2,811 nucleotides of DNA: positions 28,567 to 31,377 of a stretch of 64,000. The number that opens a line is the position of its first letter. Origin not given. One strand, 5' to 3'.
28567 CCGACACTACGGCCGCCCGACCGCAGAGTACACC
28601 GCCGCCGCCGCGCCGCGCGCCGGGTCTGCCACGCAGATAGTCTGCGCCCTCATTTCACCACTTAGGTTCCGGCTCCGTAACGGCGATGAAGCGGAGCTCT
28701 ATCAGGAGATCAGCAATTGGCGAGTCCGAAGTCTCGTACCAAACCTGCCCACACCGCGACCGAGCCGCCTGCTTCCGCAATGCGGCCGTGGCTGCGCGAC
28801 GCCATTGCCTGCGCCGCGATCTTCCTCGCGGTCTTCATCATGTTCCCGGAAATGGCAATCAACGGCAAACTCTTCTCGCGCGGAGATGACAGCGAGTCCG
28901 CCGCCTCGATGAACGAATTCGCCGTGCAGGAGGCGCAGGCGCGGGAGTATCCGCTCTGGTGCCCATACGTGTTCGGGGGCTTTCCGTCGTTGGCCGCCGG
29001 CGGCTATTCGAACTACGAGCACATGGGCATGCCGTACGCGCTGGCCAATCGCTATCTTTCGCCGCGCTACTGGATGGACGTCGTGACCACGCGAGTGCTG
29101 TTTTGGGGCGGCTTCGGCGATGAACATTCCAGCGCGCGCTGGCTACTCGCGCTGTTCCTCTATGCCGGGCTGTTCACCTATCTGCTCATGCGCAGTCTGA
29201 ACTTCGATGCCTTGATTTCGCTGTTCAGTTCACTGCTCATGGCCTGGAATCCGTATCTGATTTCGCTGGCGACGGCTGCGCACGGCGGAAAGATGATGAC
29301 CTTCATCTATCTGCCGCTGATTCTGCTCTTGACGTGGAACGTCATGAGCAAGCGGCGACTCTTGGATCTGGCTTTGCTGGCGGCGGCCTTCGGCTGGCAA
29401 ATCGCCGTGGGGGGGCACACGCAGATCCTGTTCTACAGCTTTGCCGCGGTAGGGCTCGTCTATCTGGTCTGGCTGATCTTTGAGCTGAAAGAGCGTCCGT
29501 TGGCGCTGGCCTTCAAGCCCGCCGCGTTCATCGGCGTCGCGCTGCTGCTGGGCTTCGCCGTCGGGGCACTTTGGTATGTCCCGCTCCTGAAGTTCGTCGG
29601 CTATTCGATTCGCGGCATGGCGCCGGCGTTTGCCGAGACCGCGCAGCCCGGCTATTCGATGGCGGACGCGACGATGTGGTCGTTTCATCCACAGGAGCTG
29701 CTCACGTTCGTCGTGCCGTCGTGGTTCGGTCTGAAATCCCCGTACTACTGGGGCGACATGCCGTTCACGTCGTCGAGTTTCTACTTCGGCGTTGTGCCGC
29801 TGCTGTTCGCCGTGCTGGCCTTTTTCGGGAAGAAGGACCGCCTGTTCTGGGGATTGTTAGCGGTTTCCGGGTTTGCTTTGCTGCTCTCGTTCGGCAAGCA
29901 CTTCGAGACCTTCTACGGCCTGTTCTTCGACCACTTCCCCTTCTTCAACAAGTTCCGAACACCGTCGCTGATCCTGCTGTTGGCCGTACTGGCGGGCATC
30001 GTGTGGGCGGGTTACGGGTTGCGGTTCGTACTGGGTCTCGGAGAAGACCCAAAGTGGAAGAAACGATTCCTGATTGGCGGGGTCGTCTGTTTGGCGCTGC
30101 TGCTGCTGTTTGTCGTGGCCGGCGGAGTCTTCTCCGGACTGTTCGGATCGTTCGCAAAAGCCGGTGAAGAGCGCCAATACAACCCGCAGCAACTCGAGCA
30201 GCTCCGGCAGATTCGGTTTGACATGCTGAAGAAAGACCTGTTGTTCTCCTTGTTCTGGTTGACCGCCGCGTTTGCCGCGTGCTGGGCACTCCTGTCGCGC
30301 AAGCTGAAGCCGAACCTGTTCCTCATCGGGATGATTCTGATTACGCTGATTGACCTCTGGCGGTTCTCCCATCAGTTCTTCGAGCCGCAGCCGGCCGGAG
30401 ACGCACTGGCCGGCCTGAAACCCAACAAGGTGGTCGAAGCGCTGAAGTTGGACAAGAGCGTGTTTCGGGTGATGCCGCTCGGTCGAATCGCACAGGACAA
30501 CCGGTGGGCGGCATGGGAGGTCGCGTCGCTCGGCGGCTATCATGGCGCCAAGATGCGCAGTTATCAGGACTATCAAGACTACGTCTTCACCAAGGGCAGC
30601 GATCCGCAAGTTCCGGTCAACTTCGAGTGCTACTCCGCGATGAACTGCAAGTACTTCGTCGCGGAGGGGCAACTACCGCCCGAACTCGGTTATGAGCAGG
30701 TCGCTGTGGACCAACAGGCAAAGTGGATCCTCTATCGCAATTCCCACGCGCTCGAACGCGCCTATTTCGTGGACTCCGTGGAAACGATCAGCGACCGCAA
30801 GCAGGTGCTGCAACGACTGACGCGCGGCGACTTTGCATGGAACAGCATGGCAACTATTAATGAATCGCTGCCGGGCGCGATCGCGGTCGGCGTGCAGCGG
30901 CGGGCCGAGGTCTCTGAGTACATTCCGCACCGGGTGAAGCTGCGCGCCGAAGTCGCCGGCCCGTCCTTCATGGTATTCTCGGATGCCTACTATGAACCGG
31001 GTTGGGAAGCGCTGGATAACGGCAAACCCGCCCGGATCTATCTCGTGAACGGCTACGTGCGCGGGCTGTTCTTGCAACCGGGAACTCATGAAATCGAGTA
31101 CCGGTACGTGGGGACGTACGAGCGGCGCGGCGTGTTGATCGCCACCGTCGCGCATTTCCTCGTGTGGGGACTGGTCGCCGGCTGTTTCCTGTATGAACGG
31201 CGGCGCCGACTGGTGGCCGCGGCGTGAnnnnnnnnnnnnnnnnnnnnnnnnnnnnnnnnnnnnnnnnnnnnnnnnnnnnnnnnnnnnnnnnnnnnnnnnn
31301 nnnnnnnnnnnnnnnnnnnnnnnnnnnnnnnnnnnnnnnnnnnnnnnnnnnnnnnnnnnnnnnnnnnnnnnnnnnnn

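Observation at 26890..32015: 836-aa YfhO-like polytopic membrane protein inserted between lptA and lptB with overlapping stop/start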

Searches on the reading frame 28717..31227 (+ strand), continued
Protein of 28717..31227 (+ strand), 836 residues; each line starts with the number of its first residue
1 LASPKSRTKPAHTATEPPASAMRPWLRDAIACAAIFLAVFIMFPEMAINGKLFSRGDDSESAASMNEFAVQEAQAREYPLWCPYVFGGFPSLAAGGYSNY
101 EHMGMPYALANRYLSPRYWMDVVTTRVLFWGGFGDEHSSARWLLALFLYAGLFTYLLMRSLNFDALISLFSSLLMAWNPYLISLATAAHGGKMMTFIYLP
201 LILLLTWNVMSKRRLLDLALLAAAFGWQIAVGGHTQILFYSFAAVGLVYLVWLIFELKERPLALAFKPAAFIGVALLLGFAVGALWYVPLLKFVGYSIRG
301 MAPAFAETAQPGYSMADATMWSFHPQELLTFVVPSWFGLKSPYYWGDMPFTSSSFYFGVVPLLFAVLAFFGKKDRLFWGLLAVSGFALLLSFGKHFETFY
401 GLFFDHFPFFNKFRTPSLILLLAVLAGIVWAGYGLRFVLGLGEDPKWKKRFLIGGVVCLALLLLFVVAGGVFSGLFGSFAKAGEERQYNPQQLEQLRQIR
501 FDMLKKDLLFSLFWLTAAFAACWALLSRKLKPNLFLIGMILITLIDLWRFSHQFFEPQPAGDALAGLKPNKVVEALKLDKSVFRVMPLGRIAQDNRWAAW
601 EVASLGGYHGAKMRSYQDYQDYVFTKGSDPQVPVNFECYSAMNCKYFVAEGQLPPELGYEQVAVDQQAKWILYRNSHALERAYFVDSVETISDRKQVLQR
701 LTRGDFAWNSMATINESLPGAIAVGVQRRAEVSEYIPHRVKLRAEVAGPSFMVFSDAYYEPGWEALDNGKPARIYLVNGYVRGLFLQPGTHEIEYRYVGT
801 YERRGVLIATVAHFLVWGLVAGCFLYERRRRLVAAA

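Call 38: find_encoding_contigs(protein=P0069, flank=8000, max_places=1)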
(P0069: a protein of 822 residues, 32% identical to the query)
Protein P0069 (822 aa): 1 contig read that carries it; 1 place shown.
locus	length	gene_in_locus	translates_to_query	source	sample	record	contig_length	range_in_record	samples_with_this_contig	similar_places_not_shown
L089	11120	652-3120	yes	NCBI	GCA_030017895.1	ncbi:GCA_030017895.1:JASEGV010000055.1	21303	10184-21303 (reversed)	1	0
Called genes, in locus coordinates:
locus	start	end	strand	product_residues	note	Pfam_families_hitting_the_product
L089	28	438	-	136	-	-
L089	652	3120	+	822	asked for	PF09586:YfhO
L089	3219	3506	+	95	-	PF00936:BMC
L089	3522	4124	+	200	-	PF00936:BMC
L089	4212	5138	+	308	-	-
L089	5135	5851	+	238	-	PF03740:PdxJ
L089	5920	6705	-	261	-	PF21033:RMD1-3, PF13414:TPR_11 (faint), PF13431:TPR_17 (faint), PF13181:TPR_8 (faint), PF14559:TPR_19 (weak)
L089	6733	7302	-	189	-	PF02577:BFN_dom, PF02151:UVR (weak)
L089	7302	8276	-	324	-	PF01012:ETF, PF00766:ETF_alpha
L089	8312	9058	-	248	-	PF01012:ETF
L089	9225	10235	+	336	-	PF00316:FBPase, PF18913:FBPase_C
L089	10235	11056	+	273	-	PF02463:SMC_N, PF13175:AAA_15 (faint), PF13555:AAA_29 (weak), PF00005:ABC_tran, PF13304:AAA_21 (faint)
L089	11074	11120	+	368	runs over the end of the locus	PF02812:ELFV_dehydrog_N, PF00208:ELFV_dehydrog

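Call 41: search_protein_families(library=pfam, alignment_id=A1, max_evalue=0.01)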
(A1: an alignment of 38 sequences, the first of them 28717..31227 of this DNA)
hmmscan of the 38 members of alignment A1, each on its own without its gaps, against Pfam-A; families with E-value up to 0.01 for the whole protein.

A. member 1, window:28717-31227:+ (836 aa): 1 family
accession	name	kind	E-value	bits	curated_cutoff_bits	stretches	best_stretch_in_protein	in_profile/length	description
PF09586.16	YfhO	-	0.0016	17.3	28.5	1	759-808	785-834/835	Bacterial membrane protein YfhO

B. families by the number of members that match (of 38 scanned): 7 families
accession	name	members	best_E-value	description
PF09586.16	YfhO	36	2.4e-15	Bacterial membrane protein YfhO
PF20176.3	DUF6541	2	4.9e-05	Family of unknown function (DUF6541)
PF10131.15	PTPS_related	2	0.00052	6-pyruvoyl-tetrahydropterin synthase related domain; membrane protein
PF17597.7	DUF5493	2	0.00067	Family of unknown function (DUF5493)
PF17280.7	DUF5345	1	0.002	Family of unknown function (DUF5345)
PF18895.5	T4SS_pilin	1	0.0082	Type IV secretion system pilin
PF04241.20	DUF423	1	0.0096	Protein of unknown function (DUF423)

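Call 73: find_encoding_contigs(protein=P0022, flank=5000, max_places=1)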
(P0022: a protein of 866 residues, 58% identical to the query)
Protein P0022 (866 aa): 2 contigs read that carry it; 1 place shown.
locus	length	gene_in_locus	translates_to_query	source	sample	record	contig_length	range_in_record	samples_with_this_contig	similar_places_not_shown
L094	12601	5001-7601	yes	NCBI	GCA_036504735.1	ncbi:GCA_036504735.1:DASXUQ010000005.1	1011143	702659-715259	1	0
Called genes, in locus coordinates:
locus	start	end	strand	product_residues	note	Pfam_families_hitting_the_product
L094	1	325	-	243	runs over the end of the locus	-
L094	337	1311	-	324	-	PF18962:Por_Secre_tail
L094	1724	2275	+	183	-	-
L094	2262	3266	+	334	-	PF01380:SIS, PF00571:CBS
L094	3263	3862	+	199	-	PF06835:LptC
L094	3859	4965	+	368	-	PF03968:LptD_N (faint), PF13100:OstA_2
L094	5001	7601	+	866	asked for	-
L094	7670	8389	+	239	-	PF00005:ABC_tran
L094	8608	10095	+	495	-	PF00309:Sigma54_AID (weak), PF04963:Sigma54_CBD, PF04552:Sigma54_DBD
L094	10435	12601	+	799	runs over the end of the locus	PF02190:LON_substr_bdg, PF13191:AAA_16 (weak), PF00004:AAA, PF07724:AAA_2 (weak), PF07728:AAA_5, PF22667:Lon_lid, PF05362:Lon_C, PF13541:ChlI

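Call 74: find_encoding_contigs(protein=P0033, flank=5000, max_places=1)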
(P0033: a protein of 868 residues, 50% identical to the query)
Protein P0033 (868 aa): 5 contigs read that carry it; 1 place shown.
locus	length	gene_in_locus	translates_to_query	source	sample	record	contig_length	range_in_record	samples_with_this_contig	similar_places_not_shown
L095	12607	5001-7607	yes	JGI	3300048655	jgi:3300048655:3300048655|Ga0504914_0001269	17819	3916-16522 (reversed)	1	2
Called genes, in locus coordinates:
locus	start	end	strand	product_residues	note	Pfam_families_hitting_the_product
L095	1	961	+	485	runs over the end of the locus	PF01139:RtcB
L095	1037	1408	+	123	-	PF00072:Response_reg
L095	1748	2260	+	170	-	PF00702:Hydrolase (weak), PF08282:Hydrolase_3 (weak)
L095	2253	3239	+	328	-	PF01380:SIS, PF00571:CBS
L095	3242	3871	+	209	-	PF06835:LptC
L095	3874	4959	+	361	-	PF13100:OstA_2 (faint), PF03968:LptD_N (faint)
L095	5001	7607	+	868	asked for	PF09586:YfhO (weak)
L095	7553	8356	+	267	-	PF00005:ABC_tran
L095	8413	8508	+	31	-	-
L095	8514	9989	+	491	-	PF00309:Sigma54_AID, PF04963:Sigma54_CBD, PF04552:Sigma54_DBD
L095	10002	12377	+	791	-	PF02190:LON_substr_bdg, PF13191:AAA_16 (faint), PF13401:AAA_22 (faint), PF00004:AAA, PF07728:AAA_5, PF22667:Lon_lid, PF05362:Lon_C, PF13541:ChlI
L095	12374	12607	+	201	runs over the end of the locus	PF03193:RsgA_GTPase (faint), PF00350:Dynamin_N (faint), PF01926:MMR_HSR1, PF02421:FeoB_N, PF00009:GTP_EFTU (weak)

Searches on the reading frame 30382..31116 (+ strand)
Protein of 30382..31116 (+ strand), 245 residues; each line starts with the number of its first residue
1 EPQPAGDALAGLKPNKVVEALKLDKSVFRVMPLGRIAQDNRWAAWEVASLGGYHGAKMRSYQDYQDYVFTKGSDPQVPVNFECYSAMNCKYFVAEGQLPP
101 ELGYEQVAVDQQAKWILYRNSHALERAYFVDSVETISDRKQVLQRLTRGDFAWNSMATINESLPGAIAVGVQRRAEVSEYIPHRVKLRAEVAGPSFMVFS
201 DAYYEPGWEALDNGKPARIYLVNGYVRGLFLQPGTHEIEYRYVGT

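Call 62: predict_structure(alignment_id=A4)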
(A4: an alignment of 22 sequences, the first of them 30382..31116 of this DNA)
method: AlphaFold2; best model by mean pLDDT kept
length: 245 residues; sequences in the alignment: 22
mean_pLDDT: 89.7   pTM: 0.87
mean pLDDT of the five models: 89.7, 89.5, 88.4, 87.9, 88.0
residues with pLDDT >= 90: 171; 70-90: 56; 50-70: 14; < 50: 4
segments of 3 or more residues with pLDDT < 50: 53-56
pLDDT, mean of each block of 10 residues (from residue 1): 60 90 92 86 87 59 88 83 95 93 95 95 96 95 92 95 92 92 94 96 88 97 95 97 87
secondary structure, 60 per line:
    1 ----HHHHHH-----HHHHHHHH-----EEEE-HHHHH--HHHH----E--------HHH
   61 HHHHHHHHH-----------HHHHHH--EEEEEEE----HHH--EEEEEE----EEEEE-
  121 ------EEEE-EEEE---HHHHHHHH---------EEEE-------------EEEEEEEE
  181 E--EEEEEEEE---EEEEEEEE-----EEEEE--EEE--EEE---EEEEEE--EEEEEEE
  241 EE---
elements in order: H5-10 H16-23 E29-32 H34-38 H41-44 H58-69 H81-86 E89-95 E105-110 E115-119 E127-130 E132-135 H139-146 E156-159 E173-181 E184-191 E195-202 E208-212 E215-217 E220-222 E226-231 E234-242
